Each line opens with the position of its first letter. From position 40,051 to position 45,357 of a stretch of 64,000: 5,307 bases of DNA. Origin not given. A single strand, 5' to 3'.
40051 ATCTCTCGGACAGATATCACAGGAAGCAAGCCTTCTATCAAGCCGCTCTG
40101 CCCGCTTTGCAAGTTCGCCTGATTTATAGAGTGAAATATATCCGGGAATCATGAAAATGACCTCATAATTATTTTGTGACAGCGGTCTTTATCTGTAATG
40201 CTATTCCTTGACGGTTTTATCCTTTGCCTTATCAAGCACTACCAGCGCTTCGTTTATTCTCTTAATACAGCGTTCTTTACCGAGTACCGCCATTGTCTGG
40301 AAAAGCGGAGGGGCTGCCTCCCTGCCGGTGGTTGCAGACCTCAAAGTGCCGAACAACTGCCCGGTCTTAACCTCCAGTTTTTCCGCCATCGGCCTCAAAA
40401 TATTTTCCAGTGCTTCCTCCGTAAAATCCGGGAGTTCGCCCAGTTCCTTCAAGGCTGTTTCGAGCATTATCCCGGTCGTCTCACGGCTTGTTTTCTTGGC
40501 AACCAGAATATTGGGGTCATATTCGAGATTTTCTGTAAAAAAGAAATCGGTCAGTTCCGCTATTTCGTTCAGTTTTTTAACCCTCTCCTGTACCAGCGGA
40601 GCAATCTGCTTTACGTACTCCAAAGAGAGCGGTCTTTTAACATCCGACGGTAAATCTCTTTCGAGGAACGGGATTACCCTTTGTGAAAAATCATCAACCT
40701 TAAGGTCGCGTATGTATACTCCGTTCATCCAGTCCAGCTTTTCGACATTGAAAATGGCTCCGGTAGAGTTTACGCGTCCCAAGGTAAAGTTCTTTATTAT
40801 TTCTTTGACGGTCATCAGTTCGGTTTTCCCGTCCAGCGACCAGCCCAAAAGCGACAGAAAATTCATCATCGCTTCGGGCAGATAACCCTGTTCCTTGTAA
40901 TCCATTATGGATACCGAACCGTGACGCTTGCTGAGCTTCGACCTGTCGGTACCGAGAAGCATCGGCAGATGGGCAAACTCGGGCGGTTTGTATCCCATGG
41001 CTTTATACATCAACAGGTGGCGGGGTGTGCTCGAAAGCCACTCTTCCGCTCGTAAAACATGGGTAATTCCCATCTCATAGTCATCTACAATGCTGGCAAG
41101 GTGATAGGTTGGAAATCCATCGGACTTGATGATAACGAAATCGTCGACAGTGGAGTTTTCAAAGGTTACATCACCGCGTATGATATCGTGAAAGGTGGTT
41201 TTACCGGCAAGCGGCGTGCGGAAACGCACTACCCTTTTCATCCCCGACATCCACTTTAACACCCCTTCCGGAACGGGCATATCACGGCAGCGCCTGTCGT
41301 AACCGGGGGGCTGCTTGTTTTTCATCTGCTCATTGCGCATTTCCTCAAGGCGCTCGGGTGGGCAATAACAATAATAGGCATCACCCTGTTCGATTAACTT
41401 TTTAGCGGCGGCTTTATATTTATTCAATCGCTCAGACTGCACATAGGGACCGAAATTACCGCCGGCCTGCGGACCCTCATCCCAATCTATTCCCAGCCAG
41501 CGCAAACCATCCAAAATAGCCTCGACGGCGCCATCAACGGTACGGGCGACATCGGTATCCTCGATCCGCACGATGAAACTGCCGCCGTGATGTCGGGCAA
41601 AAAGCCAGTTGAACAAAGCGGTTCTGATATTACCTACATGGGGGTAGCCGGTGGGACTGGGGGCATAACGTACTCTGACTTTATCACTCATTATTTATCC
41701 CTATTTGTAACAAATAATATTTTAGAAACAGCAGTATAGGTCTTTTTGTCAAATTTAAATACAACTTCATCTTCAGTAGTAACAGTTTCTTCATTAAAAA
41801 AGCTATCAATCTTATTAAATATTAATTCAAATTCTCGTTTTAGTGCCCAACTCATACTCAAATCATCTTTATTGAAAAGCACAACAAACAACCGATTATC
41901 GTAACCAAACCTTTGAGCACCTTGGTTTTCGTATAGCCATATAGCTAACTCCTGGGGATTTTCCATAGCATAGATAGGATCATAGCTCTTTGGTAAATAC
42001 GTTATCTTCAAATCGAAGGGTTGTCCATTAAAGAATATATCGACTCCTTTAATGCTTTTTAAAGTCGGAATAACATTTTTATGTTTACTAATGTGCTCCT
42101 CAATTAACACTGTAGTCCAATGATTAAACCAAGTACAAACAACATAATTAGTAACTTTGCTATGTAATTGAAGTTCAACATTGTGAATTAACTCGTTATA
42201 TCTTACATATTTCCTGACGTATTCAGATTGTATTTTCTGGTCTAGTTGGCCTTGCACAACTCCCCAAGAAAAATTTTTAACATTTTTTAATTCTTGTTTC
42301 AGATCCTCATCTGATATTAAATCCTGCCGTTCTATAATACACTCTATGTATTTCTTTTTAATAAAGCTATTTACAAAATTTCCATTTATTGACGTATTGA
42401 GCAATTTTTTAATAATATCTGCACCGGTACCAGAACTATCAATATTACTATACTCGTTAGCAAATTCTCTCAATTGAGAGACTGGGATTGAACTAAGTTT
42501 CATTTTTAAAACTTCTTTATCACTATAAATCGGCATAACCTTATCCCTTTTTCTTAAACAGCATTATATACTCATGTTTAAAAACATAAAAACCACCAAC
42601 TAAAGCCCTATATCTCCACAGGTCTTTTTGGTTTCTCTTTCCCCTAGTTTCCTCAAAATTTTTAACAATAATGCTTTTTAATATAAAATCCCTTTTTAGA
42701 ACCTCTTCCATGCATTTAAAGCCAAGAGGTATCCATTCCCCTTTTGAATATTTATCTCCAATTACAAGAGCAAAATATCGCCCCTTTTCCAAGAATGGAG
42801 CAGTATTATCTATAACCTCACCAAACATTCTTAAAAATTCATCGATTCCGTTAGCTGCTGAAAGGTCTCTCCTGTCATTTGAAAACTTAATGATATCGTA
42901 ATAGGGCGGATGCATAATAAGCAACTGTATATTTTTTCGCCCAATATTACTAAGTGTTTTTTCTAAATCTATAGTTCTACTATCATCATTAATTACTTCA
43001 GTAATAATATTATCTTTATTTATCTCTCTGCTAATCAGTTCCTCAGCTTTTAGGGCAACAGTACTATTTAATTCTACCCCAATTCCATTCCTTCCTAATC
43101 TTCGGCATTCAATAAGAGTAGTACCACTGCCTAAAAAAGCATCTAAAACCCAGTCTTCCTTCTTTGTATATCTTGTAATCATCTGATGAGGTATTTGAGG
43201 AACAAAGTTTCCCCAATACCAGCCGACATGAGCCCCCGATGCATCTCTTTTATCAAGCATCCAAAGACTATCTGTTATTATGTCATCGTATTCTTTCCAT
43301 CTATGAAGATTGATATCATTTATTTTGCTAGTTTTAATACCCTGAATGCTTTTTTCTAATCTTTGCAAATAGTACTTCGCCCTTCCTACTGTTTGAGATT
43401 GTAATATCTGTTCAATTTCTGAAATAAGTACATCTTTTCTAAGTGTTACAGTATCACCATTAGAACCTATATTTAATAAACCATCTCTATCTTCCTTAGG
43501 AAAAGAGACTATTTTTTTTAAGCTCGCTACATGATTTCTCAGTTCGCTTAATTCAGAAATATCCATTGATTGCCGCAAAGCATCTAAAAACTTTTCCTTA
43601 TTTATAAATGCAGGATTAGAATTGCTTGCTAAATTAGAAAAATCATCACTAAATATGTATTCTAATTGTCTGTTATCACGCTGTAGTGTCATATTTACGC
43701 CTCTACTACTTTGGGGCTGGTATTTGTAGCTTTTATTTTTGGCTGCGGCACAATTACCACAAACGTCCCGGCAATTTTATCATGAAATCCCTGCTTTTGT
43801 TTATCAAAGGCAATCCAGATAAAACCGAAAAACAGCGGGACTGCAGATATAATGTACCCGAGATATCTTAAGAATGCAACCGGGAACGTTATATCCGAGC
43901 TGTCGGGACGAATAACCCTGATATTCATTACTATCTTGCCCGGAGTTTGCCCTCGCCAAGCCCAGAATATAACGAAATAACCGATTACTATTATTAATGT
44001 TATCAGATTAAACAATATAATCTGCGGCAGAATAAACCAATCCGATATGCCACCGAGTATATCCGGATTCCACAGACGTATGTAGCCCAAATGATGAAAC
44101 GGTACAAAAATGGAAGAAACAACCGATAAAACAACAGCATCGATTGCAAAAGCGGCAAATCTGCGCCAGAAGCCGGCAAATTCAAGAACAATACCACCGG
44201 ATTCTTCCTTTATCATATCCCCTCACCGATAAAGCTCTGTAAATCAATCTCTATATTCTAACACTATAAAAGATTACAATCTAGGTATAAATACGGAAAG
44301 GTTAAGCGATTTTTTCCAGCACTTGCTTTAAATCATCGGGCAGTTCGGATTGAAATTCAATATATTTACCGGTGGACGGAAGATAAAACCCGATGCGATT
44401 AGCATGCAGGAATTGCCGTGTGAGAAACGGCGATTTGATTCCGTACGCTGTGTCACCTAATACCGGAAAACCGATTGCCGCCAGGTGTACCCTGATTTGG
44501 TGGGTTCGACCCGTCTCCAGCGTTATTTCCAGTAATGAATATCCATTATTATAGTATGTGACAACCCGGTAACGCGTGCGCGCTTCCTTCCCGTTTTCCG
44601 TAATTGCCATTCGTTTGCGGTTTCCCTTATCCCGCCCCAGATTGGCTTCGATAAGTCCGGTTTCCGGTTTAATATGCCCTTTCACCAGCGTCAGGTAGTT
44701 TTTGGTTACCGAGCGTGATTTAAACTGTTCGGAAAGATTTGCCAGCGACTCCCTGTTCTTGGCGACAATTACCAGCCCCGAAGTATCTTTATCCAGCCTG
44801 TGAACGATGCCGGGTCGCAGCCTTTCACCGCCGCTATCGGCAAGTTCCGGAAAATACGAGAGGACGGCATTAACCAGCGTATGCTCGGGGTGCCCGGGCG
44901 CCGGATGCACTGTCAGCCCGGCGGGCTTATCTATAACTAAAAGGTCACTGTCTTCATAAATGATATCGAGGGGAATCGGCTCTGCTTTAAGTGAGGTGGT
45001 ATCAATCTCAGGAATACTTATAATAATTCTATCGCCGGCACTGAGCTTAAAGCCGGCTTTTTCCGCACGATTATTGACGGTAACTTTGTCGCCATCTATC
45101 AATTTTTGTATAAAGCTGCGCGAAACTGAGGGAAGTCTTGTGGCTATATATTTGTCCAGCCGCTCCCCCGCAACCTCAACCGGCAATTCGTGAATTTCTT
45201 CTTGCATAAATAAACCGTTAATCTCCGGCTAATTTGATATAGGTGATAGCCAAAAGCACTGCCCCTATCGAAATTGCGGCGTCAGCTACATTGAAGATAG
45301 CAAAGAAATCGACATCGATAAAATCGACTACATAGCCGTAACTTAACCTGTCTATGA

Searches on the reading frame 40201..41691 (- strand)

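Call 69: search_protein_families(library=pfam, proteins=[window:40201-41691:-], max_evalue=0.001)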
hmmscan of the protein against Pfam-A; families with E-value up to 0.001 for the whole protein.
window:40201-41691:- (496 aa): 2 families
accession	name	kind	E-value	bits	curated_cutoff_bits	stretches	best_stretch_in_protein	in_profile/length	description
PF00749.27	tRNA-synt_1c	-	4.5e-107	358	23.4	1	4-321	1-314/314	tRNA synthetases class I (E and Q), catalytic domain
PF19269.4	Anticodon_2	-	4.3e-35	121.6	23.6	1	337-483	4-141/141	Anticodon binding domain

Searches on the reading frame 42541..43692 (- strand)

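Call 69: search_protein_families(library=pfam, proteins=[window:42541-43692:-], max_evalue=0.001)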
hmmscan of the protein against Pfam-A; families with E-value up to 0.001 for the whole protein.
window:42541-43692:- (383 aa): 1 family
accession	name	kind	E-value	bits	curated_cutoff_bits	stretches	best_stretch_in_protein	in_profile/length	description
PF01555.25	N6_N4_Mtase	-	4.6e-23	82.8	26.7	2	157-212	160-215/221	DNA methylase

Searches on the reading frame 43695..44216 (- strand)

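Call 69: search_protein_families(library=pfam, proteins=[window:43695-44216:-], max_evalue=0.001)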
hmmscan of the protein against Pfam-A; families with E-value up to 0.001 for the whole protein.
window:43695-44216:- (173 aa): 1 family
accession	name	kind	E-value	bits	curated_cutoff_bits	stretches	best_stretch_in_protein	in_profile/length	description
PF06271.18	RDD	-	4.5e-28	98.7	24.1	1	14-150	2-137/137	RDD family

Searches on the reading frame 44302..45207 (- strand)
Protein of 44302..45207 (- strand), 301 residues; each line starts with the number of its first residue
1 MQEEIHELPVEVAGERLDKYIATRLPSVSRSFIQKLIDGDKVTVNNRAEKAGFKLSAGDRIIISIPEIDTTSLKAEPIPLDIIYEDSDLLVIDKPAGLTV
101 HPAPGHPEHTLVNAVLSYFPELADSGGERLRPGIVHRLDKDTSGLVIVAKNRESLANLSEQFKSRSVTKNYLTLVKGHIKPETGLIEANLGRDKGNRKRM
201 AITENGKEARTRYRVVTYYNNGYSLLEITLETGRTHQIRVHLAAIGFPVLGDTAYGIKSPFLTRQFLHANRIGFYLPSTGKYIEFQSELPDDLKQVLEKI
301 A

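Call 69: search_protein_families(library=pfam, proteins=[window:44302-45207:-], max_evalue=0.001)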
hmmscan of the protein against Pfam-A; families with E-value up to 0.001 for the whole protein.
window:44302-45207:- (301 aa): 2 families
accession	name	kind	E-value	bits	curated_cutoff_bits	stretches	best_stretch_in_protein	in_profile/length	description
PF00849.27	PseudoU_synth_2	-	5.9e-38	130.9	26.8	1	88-244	1-152/152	RNA pseudouridylate synthase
PF01479.30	S4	-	3.7e-10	39.8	22.8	1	15-61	1-48/48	S4 domain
